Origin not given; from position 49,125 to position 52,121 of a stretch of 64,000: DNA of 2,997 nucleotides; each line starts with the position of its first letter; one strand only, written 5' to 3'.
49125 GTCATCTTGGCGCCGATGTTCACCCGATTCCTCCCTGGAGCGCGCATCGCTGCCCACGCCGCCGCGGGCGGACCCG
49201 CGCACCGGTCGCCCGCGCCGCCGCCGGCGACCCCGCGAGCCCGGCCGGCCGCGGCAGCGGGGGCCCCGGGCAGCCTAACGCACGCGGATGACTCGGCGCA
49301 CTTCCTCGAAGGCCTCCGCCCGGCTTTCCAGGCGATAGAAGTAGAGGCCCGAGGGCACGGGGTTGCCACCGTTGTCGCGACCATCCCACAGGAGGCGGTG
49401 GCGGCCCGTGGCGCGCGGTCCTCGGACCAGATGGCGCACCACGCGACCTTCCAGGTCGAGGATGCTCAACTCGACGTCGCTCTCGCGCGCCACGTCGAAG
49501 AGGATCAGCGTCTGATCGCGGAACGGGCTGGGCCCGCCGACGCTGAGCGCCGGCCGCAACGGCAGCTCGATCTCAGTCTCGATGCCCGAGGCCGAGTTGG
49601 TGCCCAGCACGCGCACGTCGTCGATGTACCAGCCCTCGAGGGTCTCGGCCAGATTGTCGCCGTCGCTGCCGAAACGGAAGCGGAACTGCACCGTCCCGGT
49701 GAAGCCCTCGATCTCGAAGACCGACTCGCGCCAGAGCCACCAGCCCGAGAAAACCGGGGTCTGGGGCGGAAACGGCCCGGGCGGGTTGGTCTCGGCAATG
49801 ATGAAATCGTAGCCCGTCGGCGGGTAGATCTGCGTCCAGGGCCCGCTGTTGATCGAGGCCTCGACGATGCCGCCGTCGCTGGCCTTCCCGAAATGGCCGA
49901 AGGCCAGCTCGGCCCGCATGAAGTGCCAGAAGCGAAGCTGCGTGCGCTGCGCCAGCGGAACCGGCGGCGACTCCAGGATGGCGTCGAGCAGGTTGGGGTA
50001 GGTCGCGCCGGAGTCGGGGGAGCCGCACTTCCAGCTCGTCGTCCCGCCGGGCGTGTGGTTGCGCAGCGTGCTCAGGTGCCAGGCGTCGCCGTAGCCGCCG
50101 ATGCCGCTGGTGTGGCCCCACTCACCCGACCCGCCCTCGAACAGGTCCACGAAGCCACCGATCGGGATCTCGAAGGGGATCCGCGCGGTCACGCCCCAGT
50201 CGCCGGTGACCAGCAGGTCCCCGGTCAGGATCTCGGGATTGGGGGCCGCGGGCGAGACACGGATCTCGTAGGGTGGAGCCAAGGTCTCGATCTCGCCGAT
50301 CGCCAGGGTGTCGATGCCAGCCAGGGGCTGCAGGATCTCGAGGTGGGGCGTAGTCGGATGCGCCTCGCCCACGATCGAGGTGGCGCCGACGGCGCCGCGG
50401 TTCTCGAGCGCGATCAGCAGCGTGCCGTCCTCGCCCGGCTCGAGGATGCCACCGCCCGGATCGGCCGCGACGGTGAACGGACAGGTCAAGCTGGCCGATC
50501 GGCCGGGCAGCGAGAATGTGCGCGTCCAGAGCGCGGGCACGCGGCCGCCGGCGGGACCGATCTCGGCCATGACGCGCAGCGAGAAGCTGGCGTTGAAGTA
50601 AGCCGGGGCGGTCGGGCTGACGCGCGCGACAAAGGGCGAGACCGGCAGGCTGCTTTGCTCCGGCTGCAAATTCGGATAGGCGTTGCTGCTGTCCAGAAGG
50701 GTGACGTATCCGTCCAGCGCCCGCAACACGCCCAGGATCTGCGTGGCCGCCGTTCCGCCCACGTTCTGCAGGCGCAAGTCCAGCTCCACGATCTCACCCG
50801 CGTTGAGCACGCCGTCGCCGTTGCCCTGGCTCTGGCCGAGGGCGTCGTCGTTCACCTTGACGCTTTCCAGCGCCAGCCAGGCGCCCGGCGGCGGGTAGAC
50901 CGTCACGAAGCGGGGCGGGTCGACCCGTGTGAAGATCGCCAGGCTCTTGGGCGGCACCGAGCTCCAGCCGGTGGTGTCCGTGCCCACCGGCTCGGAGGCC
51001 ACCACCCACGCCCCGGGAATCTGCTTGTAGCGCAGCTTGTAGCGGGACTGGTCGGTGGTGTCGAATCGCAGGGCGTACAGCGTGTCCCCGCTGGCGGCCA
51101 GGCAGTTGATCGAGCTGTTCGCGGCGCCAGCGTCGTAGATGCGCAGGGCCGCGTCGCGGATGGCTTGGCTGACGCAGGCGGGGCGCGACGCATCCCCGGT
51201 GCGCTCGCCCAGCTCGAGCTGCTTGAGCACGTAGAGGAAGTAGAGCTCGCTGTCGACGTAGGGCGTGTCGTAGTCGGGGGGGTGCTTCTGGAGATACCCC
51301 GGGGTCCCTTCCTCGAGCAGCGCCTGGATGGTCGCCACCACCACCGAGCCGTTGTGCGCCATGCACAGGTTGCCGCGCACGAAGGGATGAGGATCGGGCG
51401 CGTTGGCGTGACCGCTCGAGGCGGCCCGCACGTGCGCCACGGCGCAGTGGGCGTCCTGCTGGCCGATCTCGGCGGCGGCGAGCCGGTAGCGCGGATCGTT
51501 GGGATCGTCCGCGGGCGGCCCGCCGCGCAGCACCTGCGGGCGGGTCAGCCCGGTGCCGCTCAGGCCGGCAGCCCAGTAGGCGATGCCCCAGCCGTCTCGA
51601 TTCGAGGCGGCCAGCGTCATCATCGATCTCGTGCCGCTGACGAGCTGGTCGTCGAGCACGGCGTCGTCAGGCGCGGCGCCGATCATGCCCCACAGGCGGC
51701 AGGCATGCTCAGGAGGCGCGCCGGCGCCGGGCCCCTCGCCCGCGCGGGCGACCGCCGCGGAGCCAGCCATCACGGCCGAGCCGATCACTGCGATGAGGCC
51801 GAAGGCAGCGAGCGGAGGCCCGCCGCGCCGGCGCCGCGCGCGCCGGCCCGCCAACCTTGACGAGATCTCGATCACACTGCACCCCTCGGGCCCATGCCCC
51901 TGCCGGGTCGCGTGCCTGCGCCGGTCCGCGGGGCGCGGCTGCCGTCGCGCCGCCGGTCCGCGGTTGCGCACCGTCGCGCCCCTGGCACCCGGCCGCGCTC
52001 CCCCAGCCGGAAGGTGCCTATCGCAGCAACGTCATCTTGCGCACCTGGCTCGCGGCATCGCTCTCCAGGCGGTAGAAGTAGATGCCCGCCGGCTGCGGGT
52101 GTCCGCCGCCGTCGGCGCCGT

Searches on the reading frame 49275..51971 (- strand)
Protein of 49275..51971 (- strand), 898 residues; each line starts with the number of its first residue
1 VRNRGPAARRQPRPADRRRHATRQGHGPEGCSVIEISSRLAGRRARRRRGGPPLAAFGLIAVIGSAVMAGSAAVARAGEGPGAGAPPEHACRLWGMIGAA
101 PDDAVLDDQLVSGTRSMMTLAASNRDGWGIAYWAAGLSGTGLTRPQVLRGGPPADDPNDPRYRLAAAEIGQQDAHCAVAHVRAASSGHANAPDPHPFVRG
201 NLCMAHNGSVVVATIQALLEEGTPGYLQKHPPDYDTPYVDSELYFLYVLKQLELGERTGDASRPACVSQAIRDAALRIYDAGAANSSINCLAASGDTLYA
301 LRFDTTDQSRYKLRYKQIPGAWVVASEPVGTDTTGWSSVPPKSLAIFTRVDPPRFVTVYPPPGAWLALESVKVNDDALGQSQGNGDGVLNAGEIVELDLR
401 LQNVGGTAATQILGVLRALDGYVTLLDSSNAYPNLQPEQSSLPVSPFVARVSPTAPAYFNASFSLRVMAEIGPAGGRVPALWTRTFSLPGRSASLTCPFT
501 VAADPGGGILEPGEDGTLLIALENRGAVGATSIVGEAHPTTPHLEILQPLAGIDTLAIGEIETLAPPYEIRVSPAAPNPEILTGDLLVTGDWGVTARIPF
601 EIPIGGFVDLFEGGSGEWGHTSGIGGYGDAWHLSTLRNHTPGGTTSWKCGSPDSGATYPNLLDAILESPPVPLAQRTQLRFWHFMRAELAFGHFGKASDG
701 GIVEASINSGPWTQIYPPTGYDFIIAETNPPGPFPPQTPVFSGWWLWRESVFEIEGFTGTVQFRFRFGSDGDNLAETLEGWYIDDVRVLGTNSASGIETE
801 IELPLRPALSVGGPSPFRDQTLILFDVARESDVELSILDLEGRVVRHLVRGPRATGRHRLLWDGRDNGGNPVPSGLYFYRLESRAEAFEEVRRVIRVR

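Call 4: search_protein_families(library=pfam, proteins=[window:49275-51971:-], max_evalue=0.01)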
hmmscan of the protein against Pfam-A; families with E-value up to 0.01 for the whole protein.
window:49275-51971:- (898 aa): 3 families
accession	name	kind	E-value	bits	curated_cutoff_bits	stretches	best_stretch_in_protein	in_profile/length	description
PF13230.11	GATase_4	-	5.2e-11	42.4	23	1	91-301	2-185/272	Glutamine amidotransferases class-II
PF13860.13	FlgD_ig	-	1.4e-09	38.2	27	1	831-883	23-75/79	FlgD Ig-like domain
PF13522.11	GATase_6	-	7.6e-06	26.4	27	1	168-280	5-98/130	Glutamine amidotransferase domain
